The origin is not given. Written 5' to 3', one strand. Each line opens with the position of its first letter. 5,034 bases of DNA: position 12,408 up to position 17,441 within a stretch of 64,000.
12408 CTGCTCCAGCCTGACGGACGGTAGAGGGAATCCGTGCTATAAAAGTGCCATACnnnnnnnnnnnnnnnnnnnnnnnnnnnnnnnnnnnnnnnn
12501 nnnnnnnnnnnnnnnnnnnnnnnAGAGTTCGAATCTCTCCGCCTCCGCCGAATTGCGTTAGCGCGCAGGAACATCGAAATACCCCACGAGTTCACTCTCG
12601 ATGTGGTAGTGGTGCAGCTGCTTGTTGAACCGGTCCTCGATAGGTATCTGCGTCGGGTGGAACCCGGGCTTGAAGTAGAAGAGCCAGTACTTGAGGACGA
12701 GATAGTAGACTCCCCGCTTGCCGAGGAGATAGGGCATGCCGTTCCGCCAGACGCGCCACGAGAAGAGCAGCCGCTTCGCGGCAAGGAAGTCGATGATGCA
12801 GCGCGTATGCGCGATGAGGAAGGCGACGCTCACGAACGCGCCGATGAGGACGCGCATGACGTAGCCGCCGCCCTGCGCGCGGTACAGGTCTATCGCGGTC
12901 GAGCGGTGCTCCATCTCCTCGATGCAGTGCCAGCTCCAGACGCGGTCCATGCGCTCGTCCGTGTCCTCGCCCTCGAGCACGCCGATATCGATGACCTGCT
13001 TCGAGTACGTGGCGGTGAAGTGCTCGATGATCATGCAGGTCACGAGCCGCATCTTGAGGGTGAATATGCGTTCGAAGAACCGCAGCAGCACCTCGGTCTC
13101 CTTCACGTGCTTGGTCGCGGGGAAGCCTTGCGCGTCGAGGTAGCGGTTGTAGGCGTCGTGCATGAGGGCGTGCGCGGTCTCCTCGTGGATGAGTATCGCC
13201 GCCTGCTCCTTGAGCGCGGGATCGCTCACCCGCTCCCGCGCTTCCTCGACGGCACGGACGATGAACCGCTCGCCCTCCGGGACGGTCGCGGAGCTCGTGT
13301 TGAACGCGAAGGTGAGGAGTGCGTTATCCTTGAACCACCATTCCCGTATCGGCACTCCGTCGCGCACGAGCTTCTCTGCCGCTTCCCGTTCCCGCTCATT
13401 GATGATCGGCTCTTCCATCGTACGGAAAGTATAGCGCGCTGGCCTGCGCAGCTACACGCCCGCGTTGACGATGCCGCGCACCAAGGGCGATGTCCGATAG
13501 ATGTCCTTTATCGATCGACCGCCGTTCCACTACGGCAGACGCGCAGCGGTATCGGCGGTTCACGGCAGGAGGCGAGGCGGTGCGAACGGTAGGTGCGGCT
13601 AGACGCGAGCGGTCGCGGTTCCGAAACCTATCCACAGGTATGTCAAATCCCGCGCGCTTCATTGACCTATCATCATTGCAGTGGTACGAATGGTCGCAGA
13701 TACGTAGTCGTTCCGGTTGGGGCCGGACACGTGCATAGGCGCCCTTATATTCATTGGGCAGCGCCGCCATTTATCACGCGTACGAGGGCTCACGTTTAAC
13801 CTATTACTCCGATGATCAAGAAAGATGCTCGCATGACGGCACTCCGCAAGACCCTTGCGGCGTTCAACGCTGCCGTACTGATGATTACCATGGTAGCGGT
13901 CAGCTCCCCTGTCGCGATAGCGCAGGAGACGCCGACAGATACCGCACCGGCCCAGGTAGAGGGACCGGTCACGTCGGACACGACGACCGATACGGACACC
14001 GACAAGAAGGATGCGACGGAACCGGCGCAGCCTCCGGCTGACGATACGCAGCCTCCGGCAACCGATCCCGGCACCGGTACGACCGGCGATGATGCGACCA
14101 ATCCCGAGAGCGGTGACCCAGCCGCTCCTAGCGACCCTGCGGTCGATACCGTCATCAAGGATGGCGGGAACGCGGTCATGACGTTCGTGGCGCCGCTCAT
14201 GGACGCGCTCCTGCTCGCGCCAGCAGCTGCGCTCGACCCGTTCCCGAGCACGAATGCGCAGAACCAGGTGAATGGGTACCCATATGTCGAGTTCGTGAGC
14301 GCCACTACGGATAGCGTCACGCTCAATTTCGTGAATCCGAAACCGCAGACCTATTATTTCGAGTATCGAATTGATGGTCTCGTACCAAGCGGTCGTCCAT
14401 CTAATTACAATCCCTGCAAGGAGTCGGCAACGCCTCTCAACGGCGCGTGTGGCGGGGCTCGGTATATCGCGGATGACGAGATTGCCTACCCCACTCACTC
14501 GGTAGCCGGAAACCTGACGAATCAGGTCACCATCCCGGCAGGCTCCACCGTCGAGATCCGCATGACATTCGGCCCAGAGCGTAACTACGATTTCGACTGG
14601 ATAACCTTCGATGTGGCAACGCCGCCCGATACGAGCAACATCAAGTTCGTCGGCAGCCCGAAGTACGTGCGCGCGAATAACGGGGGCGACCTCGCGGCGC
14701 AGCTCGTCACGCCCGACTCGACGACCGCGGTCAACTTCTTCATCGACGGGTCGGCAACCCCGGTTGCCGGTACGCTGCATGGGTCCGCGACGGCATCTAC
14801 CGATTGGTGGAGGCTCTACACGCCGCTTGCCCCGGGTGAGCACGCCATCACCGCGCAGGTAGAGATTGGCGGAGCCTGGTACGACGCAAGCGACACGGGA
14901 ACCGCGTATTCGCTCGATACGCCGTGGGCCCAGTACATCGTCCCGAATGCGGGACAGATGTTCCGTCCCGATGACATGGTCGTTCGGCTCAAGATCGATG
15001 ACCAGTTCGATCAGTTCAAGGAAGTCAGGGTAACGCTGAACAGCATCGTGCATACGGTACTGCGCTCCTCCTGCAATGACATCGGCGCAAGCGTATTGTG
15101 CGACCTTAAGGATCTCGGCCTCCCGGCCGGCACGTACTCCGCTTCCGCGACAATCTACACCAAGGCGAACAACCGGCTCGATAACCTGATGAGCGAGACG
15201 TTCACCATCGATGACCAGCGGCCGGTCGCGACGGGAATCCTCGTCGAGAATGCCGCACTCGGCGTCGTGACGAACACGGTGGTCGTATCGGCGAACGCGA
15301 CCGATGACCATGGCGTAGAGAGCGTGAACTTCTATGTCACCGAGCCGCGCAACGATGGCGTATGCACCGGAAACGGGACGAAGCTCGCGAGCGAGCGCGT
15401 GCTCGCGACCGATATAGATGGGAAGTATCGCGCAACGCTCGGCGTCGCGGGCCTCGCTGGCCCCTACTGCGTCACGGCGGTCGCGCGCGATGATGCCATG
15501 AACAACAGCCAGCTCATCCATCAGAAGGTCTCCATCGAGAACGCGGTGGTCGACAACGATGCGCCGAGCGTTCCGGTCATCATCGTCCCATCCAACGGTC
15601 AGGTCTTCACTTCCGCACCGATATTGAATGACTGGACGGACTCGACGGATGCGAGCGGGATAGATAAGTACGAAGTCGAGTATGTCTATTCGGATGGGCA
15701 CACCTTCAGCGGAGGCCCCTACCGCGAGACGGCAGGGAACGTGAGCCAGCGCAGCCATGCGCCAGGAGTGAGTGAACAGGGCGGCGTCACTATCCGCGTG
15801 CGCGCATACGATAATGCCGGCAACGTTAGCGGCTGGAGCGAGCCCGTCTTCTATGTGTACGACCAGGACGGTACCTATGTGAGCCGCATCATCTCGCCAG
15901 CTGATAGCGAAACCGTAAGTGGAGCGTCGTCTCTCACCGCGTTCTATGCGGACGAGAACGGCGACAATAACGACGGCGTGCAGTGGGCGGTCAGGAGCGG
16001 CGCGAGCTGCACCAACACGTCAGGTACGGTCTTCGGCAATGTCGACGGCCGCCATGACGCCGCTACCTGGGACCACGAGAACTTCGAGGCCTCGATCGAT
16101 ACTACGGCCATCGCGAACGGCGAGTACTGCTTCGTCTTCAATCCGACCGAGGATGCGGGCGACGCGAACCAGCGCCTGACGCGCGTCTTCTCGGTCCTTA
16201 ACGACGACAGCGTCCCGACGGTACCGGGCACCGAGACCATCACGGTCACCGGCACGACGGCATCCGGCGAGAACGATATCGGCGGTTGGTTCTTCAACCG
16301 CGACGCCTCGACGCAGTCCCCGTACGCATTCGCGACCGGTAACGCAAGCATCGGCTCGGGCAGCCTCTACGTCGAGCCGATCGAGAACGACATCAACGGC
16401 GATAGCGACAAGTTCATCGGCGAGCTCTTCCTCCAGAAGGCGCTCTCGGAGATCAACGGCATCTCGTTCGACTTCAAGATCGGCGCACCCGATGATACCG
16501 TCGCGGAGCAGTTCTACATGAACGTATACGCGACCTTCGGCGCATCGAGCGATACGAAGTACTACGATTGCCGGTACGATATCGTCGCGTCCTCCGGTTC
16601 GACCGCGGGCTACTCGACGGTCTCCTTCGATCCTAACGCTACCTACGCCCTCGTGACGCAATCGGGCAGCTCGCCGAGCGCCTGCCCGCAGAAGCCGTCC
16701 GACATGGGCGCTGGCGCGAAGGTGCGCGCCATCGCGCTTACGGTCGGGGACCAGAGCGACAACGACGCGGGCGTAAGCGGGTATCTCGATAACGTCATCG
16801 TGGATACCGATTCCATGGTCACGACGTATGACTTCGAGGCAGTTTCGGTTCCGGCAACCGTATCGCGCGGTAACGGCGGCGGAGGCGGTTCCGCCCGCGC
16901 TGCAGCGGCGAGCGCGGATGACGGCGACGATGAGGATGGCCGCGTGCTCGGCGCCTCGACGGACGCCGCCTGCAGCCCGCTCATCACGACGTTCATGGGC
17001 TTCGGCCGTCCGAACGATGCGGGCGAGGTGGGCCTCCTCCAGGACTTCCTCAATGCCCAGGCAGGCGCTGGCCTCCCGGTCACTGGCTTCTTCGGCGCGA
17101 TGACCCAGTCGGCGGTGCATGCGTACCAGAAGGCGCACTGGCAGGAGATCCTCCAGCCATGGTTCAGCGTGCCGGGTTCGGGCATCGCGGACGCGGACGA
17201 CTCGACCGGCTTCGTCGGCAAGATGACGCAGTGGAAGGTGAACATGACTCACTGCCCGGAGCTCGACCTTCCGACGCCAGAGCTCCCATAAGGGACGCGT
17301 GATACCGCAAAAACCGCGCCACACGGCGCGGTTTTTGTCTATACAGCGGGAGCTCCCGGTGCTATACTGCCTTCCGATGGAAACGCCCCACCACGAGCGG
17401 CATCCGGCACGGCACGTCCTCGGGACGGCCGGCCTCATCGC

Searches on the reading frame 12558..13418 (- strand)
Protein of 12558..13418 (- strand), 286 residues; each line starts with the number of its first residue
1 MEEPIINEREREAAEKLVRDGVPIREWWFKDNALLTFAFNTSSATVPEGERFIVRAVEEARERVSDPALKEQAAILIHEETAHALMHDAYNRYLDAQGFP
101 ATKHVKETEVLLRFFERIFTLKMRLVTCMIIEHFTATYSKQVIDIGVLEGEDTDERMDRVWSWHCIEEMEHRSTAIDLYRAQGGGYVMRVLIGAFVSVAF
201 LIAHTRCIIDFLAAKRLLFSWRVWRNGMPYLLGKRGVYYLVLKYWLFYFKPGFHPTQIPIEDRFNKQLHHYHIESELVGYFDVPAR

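Call 53: search_protein_families(library=pfam, proteins=[window:12558-13418:-], max_evalue=0.0001)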
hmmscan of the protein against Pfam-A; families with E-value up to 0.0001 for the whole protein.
window:12558-13418:- (286 aa): 1 family
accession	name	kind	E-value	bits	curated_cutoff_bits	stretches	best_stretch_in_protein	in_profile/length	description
PF10118.14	Metal_hydrol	-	1.2e-60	205.7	33.2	1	24-257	13-245/247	Predicted metal-dependent hydrolase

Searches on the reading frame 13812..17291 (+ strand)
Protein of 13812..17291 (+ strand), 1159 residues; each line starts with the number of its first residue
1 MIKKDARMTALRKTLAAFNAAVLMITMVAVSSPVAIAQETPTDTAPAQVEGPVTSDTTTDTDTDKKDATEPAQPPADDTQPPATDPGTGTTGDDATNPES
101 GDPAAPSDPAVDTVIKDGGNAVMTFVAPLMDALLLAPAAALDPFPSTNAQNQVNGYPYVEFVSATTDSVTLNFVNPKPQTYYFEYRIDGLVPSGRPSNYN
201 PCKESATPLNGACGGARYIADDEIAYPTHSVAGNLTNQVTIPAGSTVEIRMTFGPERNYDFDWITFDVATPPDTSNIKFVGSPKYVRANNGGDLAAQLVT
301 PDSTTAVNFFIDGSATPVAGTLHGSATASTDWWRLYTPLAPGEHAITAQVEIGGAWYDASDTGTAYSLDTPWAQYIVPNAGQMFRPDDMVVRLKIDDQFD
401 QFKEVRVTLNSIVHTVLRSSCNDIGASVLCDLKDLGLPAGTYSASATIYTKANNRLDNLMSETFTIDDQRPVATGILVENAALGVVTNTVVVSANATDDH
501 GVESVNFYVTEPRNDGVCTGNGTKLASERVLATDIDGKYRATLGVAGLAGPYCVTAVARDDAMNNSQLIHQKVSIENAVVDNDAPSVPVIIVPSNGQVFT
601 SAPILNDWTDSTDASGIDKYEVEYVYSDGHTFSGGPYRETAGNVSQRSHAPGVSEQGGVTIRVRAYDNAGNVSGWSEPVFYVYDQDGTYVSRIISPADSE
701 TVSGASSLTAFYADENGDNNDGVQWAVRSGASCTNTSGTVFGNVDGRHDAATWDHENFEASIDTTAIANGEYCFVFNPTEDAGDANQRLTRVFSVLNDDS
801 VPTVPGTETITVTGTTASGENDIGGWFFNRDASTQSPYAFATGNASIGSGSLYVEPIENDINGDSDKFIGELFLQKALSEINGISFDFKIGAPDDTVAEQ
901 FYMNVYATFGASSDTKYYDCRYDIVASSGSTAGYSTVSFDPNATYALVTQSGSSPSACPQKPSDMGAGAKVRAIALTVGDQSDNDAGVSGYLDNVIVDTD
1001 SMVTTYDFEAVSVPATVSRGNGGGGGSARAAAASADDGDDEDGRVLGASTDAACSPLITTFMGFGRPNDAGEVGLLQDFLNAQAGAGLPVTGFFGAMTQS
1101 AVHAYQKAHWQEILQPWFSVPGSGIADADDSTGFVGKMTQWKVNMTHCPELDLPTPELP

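Call 9: search_protein_families(library=pfam, proteins=[window:13812-17291:+], max_evalue=0.001)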
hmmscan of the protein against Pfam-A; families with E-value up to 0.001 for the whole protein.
window:13812-17291:+ (1159 aa): 2 families
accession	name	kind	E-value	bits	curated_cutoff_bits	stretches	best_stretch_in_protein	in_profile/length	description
PF01471.23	PG_binding_1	-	8.1e-05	23.2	23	1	1072-1109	4-41/57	Putative peptidoglycan binding domain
PF17957.7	Big_7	-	0.00012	23.1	24.1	1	485-542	13-55/70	Bacterial Ig domain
